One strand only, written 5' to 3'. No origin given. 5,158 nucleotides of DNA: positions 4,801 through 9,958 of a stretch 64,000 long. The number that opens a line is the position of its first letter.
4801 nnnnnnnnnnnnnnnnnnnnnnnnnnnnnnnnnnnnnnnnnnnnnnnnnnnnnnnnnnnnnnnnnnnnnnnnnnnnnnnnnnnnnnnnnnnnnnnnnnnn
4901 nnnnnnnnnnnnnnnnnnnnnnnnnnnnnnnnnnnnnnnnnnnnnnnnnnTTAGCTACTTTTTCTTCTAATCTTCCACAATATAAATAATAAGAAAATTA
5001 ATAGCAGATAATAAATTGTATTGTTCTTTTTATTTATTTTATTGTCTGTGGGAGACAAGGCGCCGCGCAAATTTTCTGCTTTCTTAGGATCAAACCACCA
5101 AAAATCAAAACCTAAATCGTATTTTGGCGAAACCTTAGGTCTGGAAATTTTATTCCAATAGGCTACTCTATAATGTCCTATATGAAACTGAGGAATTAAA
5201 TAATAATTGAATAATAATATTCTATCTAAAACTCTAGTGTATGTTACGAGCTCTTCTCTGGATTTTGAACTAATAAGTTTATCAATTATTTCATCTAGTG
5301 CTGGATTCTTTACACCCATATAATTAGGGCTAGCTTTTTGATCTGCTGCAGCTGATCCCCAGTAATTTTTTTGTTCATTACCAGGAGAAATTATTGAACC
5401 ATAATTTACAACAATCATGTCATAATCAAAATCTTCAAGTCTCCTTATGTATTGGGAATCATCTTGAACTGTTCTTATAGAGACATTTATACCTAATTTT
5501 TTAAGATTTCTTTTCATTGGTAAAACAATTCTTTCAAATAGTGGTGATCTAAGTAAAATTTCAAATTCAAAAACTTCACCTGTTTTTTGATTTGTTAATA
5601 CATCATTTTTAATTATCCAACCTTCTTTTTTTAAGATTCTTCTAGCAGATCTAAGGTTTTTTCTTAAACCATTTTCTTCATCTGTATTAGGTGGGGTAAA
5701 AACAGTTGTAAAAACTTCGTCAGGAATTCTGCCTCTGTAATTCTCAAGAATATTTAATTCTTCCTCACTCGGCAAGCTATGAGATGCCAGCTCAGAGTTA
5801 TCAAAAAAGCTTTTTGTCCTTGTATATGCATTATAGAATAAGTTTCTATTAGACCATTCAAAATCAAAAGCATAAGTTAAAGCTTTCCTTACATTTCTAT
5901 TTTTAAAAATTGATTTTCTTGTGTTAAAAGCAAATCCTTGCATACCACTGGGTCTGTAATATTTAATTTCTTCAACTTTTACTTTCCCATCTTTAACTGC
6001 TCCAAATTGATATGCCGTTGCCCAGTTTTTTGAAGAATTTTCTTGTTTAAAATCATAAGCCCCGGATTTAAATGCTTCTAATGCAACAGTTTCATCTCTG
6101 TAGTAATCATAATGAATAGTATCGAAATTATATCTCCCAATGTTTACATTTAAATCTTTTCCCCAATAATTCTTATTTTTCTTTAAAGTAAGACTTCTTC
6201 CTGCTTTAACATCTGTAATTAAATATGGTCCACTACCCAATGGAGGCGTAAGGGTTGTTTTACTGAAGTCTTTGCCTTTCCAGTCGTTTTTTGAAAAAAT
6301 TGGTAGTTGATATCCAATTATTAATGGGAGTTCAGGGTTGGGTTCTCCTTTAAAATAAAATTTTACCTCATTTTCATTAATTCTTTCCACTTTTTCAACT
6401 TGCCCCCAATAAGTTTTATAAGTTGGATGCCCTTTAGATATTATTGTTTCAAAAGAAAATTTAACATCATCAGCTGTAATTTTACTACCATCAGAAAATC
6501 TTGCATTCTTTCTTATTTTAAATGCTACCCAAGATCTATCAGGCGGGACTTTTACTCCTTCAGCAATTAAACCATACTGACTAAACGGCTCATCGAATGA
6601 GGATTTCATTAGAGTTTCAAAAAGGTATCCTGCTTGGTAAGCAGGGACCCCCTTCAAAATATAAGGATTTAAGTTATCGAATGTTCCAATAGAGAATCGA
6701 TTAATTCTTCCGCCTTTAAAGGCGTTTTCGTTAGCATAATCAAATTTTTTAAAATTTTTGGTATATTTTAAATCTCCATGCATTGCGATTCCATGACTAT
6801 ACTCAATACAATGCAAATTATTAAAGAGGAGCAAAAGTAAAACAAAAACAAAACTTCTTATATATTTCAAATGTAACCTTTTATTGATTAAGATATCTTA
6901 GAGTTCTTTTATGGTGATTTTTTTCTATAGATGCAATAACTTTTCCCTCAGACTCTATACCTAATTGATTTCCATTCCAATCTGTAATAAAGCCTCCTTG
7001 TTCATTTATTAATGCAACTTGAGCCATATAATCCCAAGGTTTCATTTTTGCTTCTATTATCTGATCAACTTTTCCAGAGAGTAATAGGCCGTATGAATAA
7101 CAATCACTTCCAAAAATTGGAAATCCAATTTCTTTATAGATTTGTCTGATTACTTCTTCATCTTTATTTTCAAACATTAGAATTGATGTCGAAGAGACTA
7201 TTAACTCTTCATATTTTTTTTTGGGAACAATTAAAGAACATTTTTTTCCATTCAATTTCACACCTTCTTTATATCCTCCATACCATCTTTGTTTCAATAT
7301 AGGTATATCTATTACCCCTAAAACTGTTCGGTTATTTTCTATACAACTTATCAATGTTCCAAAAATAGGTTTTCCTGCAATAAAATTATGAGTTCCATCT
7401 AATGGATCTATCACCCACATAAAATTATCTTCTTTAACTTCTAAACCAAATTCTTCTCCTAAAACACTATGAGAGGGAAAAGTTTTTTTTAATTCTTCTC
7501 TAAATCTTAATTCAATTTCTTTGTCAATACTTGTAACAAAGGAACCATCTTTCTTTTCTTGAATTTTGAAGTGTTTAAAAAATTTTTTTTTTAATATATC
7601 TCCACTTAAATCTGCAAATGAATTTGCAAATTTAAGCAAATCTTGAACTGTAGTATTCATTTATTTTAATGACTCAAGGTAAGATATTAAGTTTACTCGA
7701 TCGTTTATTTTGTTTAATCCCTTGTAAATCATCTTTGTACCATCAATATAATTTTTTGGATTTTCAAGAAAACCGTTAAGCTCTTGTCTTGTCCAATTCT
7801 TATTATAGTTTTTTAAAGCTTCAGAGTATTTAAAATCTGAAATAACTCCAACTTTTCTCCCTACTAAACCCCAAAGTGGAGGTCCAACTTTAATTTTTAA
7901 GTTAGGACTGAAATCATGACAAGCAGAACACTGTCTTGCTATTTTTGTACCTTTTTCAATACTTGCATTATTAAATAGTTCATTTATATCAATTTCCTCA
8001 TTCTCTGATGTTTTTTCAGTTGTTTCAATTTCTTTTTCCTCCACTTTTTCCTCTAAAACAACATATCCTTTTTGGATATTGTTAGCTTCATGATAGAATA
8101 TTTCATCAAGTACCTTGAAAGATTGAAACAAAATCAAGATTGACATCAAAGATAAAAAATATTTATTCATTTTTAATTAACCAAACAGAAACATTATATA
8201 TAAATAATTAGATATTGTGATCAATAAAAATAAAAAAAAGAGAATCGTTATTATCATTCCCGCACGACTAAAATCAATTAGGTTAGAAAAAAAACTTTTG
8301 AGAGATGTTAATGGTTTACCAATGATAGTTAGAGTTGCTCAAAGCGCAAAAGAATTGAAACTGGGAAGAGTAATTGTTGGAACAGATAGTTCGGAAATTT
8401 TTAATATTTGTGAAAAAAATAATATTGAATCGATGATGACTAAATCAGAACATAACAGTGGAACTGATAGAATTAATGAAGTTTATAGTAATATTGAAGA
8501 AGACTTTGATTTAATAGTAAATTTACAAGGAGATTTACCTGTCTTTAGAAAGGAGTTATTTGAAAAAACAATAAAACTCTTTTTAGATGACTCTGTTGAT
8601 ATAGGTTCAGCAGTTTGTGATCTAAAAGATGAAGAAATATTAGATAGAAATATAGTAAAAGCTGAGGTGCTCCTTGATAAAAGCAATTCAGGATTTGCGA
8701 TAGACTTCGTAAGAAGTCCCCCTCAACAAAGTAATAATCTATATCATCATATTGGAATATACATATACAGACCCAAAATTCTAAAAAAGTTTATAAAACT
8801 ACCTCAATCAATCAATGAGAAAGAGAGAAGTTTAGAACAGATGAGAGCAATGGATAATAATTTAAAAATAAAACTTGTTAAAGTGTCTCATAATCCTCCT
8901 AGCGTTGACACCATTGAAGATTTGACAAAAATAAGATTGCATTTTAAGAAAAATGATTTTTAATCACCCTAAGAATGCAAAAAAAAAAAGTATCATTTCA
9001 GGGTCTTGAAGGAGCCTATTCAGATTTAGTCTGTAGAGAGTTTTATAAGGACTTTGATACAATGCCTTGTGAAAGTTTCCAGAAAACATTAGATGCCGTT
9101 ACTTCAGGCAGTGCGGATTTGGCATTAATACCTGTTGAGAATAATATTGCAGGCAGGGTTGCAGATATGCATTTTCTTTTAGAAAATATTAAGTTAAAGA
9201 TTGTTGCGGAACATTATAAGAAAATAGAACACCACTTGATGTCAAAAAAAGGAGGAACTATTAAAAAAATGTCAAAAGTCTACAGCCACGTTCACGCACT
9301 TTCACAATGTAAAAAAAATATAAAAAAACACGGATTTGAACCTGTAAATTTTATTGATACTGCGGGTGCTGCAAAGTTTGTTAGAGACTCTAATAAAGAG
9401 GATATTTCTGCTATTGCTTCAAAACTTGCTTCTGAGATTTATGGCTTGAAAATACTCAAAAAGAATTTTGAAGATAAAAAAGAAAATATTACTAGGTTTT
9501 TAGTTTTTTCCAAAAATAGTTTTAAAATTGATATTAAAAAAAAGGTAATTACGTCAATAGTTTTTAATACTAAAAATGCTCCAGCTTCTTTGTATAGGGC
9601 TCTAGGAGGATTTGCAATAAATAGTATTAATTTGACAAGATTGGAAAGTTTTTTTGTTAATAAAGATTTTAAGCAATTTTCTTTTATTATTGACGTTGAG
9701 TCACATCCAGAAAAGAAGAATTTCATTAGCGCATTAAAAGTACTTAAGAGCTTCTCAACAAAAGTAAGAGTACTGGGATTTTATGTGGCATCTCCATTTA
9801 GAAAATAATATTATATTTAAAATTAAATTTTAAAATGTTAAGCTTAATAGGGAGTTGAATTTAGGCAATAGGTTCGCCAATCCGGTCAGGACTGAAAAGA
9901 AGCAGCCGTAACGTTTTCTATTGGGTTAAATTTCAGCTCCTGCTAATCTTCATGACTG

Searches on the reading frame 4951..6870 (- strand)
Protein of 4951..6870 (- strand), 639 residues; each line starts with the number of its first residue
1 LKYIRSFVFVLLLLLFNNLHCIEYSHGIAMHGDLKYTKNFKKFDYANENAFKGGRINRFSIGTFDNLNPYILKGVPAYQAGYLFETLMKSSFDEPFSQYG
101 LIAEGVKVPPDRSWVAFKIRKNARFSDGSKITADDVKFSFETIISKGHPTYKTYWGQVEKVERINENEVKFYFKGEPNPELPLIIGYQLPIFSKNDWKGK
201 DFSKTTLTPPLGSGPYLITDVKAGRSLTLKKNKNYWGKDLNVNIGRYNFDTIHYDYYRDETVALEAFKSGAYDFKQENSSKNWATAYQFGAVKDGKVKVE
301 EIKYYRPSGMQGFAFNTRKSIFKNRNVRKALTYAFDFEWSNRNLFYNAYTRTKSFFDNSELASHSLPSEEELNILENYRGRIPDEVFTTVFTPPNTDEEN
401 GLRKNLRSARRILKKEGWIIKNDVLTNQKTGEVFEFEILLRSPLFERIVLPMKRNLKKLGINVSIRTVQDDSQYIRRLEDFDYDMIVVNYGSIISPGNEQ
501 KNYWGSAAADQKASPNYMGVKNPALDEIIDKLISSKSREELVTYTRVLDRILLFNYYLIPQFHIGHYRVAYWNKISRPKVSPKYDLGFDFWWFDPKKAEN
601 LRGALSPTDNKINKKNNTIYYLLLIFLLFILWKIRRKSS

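Call 22: search_protein_families(library=pfam, proteins=[window:4951-6870:-], max_evalue=0.00001)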
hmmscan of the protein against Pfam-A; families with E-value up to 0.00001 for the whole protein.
window:4951-6870:- (639 aa): 1 family
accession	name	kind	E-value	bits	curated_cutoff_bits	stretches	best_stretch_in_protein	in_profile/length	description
PF00496.27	SBP_bac_5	-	1.8e-69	235.1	32.4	1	101-506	5-362/368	Bacterial extracellular solute-binding proteins, family 5 Middle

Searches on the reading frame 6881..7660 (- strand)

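Call 85: search_protein_families(library=pfam, proteins=[window:6881-7660:-], max_evalue=0.0001)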
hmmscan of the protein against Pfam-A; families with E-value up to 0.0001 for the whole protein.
window:6881-7660:- (259 aa): 1 family
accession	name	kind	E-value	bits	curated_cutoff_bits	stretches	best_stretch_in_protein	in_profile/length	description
PF00459.30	Inositol_P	-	2.5e-49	168.6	27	1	6-258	3-267/271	Inositol monophosphatase family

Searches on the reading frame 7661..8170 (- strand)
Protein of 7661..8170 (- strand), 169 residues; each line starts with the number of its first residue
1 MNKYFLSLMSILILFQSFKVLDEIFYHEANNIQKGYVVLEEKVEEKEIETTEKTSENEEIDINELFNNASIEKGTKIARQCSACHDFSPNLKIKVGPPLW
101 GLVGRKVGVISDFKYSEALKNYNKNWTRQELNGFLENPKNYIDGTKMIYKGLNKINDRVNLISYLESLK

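Call 85: search_protein_families(library=pfam, proteins=[window:7661-8170:-], max_evalue=0.0001)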
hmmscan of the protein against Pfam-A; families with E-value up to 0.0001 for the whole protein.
window:7661-8170:- (169 aa): 1 family
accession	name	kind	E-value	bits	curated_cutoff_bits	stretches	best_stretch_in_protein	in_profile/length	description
PF00034.26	Cytochrom_C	-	1.5e-05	26.6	21.3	1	71-169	1-90/90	Cytochrome c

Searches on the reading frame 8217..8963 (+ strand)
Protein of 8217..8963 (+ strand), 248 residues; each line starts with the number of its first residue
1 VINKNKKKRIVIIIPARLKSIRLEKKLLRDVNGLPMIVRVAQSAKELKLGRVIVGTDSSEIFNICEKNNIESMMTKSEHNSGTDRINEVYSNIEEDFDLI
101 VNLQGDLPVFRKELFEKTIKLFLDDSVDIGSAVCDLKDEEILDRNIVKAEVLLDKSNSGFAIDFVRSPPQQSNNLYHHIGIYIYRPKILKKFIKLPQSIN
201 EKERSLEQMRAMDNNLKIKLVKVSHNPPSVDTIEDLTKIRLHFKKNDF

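Call 85: search_protein_families(library=pfam, proteins=[window:8217-8963:+], max_evalue=0.0001)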
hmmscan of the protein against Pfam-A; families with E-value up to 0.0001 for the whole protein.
window:8217-8963:+ (248 aa): 2 families
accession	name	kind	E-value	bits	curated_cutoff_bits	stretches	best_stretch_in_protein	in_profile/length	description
PF02348.25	CTP_transf_3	-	7.8e-35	121.1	22.6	1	11-218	1-217/217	Cytidylyltransferase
PF12804.13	NTP_transf_3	-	2.4e-06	28.3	27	1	25-133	15-122/160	MobA-like NTP transferase domain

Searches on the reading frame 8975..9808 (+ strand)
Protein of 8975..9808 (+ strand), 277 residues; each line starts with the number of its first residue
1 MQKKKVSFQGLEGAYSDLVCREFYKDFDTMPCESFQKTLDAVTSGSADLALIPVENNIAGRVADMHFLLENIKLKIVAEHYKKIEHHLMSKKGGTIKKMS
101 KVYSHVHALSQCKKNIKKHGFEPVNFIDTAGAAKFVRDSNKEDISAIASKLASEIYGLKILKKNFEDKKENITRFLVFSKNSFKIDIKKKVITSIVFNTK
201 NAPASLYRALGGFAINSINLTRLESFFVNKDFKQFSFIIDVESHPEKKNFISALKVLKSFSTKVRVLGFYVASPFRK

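Call 85: search_protein_families(library=pfam, proteins=[window:8975-9808:+], max_evalue=0.0001)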
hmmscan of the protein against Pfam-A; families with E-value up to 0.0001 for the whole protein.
window:8975-9808:+ (277 aa): 1 family
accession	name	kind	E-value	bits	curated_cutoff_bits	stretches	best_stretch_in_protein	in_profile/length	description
PF00800.23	PDT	-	2.1e-54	184.5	25.2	1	6-181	1-179/181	Prephenate dehydratase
